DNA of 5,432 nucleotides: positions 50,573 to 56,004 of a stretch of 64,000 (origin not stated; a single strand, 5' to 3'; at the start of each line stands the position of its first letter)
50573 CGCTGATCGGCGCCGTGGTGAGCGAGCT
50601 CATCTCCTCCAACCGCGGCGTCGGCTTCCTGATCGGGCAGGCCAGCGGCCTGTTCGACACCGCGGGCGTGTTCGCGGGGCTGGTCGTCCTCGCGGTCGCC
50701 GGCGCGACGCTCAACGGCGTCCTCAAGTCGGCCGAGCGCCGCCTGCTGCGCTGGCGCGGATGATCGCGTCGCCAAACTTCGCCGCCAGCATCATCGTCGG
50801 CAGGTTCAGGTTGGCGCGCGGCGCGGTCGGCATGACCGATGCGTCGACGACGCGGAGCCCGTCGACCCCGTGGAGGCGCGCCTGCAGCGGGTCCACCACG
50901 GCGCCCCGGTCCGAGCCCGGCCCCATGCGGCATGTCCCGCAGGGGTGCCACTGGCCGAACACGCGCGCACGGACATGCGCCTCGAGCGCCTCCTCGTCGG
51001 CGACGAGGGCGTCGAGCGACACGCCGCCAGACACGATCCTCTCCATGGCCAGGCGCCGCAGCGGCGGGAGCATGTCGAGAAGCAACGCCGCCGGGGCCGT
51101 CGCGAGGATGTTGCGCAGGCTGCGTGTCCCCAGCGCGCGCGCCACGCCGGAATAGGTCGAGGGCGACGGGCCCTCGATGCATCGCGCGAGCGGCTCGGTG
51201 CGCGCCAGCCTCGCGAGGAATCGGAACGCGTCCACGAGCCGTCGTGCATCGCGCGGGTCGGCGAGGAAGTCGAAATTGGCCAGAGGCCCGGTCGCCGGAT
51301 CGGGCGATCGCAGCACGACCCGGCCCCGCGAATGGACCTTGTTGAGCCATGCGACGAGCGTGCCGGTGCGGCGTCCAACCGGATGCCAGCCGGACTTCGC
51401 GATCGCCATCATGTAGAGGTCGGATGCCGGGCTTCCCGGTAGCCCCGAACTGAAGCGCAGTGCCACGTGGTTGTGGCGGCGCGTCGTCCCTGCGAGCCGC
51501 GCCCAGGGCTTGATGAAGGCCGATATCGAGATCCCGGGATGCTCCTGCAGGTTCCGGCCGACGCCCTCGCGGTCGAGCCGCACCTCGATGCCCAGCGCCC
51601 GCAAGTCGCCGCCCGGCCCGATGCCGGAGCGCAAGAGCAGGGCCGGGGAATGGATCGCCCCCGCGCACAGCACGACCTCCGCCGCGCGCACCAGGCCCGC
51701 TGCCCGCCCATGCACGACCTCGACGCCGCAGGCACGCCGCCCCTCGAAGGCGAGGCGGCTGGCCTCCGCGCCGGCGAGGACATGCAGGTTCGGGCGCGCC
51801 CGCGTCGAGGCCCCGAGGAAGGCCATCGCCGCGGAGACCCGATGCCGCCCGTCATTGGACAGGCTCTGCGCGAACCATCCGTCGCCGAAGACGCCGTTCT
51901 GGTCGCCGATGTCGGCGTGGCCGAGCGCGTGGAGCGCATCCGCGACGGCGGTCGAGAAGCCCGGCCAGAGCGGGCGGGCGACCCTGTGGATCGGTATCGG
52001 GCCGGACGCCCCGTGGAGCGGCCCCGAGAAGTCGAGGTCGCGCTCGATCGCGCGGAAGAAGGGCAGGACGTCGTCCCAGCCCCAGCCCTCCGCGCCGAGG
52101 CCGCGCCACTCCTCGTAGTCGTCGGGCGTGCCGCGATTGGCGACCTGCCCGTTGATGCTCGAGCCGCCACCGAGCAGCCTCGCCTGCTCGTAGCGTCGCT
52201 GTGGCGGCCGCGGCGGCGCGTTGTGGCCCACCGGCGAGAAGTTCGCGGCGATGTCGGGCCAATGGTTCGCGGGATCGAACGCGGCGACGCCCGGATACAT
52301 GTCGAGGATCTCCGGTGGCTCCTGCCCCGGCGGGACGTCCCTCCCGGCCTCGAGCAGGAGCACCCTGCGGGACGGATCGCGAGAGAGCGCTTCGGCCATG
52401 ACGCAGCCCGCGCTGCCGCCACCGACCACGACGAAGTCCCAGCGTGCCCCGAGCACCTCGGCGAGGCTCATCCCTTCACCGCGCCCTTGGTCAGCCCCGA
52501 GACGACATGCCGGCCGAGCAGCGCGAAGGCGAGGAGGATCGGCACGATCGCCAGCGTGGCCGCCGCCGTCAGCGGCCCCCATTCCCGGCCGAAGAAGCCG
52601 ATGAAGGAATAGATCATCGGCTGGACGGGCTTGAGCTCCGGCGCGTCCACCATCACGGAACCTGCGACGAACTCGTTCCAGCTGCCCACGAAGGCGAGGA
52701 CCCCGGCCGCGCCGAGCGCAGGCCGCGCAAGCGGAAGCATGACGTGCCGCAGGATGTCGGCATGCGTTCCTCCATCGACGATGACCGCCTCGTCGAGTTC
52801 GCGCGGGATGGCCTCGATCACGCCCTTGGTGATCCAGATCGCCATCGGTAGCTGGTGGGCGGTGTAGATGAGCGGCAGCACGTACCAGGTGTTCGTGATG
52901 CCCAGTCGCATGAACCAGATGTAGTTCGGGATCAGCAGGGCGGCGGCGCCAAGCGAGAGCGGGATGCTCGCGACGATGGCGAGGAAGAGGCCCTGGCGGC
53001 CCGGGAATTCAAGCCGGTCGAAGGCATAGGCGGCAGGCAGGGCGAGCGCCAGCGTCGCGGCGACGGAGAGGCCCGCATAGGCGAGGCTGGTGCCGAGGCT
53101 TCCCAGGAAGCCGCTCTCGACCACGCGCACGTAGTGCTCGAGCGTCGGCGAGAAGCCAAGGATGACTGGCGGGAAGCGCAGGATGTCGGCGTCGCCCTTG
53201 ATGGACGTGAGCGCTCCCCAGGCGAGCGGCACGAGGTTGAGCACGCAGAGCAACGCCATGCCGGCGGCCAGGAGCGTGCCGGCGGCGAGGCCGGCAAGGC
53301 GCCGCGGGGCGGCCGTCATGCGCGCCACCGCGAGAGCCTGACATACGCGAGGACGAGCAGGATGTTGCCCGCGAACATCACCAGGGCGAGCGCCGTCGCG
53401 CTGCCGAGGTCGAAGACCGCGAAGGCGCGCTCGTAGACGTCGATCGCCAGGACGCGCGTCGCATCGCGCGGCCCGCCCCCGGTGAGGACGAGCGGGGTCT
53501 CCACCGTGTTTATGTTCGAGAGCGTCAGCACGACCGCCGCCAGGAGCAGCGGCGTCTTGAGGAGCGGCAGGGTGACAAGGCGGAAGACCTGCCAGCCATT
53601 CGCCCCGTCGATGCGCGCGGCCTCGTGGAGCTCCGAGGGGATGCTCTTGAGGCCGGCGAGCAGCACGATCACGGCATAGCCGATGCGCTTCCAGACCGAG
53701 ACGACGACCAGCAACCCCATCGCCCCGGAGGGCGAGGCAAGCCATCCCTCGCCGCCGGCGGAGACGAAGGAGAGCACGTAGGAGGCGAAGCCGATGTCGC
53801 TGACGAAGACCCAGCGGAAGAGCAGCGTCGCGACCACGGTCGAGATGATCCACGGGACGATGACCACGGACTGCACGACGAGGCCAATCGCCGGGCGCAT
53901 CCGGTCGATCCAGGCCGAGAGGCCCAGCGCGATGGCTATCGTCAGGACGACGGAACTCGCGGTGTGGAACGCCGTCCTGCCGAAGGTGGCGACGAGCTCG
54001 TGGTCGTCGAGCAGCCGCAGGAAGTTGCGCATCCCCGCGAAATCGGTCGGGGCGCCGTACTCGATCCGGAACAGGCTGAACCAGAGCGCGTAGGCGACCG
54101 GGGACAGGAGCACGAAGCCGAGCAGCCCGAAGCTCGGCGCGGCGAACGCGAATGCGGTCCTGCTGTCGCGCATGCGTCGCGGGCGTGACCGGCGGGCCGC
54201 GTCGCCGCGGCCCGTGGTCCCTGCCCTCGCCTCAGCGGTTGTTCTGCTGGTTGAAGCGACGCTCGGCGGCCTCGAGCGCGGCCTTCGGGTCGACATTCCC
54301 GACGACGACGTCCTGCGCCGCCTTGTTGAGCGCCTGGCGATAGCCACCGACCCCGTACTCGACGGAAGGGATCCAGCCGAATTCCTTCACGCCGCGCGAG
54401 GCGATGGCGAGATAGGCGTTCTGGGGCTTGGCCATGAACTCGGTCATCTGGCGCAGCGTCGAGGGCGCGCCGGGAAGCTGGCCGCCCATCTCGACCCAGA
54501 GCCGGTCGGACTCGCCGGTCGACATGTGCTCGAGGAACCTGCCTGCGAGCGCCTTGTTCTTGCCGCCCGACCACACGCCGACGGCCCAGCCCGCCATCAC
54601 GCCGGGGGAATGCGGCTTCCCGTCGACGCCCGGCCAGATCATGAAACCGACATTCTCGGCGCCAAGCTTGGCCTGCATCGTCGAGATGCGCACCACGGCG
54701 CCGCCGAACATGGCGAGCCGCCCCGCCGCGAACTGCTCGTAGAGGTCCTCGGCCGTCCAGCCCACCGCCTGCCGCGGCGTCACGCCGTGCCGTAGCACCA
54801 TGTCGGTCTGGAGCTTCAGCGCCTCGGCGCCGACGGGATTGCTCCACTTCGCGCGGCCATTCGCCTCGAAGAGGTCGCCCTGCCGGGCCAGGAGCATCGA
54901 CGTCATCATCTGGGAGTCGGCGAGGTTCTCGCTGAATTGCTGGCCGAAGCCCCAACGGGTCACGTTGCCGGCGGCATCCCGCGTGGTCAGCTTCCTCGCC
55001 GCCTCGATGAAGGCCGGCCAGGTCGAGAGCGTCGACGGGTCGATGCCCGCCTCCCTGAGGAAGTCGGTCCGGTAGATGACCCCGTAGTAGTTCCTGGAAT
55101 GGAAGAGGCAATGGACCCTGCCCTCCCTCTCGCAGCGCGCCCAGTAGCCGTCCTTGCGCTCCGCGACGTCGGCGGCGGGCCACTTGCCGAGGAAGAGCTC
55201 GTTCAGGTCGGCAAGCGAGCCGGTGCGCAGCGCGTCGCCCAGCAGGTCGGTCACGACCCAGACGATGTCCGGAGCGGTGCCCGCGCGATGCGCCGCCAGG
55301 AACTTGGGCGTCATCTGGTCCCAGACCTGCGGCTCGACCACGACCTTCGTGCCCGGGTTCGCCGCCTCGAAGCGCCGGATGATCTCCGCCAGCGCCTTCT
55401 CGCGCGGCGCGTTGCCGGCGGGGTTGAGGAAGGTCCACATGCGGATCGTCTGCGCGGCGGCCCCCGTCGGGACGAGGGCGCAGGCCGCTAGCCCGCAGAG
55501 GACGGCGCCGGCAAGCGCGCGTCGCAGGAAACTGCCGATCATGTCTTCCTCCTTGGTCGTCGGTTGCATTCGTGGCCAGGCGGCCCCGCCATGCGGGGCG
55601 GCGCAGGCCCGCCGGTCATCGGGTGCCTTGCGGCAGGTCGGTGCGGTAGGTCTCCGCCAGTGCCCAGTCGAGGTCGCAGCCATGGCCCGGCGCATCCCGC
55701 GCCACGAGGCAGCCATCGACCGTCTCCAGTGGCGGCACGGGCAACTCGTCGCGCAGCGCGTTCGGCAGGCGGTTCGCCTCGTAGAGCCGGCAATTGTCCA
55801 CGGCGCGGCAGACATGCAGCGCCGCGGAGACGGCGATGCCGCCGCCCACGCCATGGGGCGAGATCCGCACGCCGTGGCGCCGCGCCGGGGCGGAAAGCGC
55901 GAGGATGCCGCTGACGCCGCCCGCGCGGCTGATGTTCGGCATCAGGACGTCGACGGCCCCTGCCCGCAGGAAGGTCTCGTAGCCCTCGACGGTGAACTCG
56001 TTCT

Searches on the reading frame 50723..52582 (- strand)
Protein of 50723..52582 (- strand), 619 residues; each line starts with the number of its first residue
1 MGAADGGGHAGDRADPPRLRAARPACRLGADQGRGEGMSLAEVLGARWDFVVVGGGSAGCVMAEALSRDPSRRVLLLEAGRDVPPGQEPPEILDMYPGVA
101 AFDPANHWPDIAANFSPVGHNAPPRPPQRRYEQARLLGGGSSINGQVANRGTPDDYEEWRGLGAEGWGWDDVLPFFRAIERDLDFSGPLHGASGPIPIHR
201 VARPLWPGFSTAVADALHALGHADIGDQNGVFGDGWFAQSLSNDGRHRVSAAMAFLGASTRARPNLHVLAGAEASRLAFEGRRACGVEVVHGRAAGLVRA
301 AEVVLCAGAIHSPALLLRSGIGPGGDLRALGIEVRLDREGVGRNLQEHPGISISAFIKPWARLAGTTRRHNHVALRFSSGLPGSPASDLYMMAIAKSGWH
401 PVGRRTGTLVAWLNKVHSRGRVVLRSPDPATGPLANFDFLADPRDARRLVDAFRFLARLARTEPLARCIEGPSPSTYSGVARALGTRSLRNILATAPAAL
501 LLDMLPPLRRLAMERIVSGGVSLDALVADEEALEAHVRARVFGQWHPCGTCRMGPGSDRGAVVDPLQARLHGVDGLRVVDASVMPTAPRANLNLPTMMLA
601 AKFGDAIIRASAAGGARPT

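Call 24: search_protein_families(library=pfam, proteins=[window:50723-52582:-], max_evalue=0.001)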
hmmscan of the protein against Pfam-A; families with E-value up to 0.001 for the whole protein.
window:50723-52582:- (619 aa): 4 families
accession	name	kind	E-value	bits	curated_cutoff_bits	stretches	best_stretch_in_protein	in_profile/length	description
PF05199.19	GMC_oxred_C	-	4e-34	118.6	24.6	1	417-600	2-139/139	GMC oxidoreductase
PF00732.25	GMC_oxred_N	-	1.2e-32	114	23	1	49-349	2-217/218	GMC oxidoreductase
PF13450.12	NAD_binding_8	-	4.8e-05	24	21.9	1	52-82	1-30/68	NAD(P)-binding Rossmann-like domain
PF05834.18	Lycopene_cycl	-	0.0006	19.4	23.4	1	49-84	1-37/380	Lycopene cyclase protein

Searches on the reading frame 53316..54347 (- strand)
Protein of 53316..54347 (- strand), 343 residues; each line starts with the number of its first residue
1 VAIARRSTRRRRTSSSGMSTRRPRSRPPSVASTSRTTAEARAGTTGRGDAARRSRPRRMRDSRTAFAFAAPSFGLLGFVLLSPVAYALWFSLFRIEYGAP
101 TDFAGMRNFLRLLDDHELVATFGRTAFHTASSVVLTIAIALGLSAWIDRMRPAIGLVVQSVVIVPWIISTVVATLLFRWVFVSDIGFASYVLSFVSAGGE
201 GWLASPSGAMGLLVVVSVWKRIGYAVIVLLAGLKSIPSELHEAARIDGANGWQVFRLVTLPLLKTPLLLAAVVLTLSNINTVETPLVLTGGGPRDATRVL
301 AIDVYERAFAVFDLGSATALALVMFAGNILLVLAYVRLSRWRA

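Call 24: search_protein_families(library=pfam, proteins=[window:53316-54347:-], max_evalue=0.001)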
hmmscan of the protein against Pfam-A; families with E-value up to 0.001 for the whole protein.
window:53316-54347:- (343 aa): 1 family
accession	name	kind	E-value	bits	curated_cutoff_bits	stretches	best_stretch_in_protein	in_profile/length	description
PF00528.27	BPD_transp_1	-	3.8e-16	59.8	26.4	1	143-340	6-180/184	Binding-protein-dependent transport system inner membrane component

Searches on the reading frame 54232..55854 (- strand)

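Call 24: search_protein_families(library=pfam, proteins=[window:54232-55854:-], max_evalue=0.001)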
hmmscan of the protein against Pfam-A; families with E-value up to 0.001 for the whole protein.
window:54232-55854:- (540 aa): 2 families
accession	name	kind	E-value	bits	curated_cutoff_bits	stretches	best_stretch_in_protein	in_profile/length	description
PF01547.30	SBP_bac_1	-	3.3e-32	113.1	26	1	152-445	5-301/307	Bacterial extracellular solute-binding protein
PF13416.11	SBP_bac_8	-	3.1e-25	90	27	1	158-467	2-266/279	Bacterial extracellular solute-binding protein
